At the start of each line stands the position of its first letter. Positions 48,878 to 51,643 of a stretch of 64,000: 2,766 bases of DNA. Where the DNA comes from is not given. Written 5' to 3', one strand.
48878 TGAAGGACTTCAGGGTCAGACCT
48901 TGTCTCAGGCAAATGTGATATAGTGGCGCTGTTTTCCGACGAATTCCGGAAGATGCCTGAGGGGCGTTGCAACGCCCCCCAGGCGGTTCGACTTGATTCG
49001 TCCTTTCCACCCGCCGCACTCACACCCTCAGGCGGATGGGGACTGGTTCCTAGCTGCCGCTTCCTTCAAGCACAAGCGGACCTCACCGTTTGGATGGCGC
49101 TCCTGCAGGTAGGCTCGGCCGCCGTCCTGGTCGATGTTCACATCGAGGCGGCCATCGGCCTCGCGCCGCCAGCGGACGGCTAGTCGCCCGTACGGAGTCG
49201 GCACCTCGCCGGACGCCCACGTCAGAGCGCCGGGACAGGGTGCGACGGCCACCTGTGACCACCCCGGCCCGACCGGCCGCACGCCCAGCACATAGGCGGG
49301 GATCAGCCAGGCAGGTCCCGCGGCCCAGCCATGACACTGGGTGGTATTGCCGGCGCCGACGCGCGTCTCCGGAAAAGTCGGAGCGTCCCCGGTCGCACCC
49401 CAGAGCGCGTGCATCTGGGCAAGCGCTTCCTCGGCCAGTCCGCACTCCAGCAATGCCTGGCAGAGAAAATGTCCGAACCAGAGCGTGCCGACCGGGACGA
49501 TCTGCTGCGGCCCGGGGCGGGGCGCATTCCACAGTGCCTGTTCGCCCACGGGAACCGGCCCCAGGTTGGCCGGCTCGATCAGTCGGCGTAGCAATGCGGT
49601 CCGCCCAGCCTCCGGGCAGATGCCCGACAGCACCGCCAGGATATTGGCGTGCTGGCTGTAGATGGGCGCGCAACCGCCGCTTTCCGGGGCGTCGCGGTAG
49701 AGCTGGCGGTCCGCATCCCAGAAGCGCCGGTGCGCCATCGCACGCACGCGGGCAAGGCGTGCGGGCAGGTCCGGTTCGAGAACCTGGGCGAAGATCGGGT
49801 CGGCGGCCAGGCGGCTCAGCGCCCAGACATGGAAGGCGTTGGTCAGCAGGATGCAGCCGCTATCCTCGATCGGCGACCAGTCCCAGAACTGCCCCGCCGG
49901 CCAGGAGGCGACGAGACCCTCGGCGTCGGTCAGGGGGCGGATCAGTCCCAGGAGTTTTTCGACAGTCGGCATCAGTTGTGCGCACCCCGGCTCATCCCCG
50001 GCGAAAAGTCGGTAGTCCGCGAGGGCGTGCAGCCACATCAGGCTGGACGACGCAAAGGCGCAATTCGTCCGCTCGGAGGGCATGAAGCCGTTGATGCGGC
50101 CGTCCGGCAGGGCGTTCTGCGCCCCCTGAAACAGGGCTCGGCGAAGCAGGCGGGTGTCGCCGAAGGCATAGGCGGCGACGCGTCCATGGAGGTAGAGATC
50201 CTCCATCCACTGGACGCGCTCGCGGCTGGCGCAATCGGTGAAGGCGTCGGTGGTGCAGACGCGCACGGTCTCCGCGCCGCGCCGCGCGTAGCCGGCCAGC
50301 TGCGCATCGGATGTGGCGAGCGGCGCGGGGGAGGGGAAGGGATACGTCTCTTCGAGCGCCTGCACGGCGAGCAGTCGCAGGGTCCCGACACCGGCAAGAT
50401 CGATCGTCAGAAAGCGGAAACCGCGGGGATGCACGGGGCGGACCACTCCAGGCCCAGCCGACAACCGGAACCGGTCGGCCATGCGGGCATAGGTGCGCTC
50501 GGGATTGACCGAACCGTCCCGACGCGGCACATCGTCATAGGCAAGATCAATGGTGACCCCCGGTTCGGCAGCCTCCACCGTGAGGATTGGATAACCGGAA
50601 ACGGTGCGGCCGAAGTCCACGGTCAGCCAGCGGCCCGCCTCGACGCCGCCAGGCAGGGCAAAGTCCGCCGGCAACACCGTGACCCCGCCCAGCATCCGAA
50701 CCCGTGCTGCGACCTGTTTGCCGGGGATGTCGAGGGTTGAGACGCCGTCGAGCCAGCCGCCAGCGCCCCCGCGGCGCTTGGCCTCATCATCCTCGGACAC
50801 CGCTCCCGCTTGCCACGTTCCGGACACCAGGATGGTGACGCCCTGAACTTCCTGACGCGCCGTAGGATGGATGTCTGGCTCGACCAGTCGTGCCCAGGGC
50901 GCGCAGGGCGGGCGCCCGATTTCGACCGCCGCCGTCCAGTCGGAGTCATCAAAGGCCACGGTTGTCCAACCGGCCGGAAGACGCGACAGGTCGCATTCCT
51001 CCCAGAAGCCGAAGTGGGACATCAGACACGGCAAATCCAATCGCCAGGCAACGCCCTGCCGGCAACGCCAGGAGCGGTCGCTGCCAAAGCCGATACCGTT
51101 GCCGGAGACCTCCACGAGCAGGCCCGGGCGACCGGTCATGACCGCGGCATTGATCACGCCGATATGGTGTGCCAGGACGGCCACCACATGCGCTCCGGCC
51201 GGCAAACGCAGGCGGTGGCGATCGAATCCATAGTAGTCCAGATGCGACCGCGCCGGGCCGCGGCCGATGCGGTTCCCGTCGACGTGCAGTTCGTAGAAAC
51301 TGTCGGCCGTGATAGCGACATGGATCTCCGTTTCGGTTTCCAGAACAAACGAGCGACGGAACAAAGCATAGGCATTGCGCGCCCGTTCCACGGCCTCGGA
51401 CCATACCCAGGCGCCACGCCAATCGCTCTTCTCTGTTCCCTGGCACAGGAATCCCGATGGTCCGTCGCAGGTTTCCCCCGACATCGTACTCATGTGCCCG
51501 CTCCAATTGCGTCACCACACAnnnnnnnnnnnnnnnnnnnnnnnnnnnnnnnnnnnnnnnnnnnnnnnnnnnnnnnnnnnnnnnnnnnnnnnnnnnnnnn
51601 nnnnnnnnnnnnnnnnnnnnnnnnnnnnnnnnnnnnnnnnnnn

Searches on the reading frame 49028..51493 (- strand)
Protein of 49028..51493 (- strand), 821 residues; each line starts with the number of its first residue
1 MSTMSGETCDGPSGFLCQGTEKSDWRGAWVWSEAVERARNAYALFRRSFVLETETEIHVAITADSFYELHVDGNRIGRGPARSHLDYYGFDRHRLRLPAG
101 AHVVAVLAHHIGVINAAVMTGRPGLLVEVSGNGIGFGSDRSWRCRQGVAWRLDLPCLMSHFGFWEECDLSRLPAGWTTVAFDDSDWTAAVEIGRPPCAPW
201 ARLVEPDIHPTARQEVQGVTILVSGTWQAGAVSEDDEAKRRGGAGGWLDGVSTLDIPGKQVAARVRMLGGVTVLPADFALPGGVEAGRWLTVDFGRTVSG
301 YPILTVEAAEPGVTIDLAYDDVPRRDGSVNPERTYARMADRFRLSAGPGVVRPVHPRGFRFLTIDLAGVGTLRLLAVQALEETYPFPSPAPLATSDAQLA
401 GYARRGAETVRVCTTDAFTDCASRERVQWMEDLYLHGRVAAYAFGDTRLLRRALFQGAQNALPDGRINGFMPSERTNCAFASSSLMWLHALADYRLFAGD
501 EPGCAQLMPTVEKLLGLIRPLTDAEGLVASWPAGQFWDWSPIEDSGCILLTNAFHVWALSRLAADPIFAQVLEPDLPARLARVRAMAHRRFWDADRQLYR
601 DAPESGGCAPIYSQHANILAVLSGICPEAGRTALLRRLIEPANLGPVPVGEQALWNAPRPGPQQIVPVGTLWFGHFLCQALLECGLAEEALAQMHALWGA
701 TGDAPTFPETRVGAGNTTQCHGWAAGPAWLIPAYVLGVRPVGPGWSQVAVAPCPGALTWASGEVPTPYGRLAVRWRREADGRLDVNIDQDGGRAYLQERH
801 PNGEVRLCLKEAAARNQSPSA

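Call 31: search_protein_families(library=pfam, proteins=[window:49028-51493:-], max_evalue=0.001)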
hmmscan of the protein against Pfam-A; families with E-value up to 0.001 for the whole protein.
window:49028-51493:- (821 aa): 2 families
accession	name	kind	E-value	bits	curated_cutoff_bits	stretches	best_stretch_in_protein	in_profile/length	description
PF17390.7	Bac_rhamnosid_C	-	2.5e-13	50.1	22.1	1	737-787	1-51/78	Bacterial alpha-L-rhamnosidase C-terminal domain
PF17389.8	Bac_rhamnosid6H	-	2.1e-08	34.3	24.5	1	394-632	8-244/339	Bacterial alpha-L-rhamnosidase 6 hairpin glycosidase domain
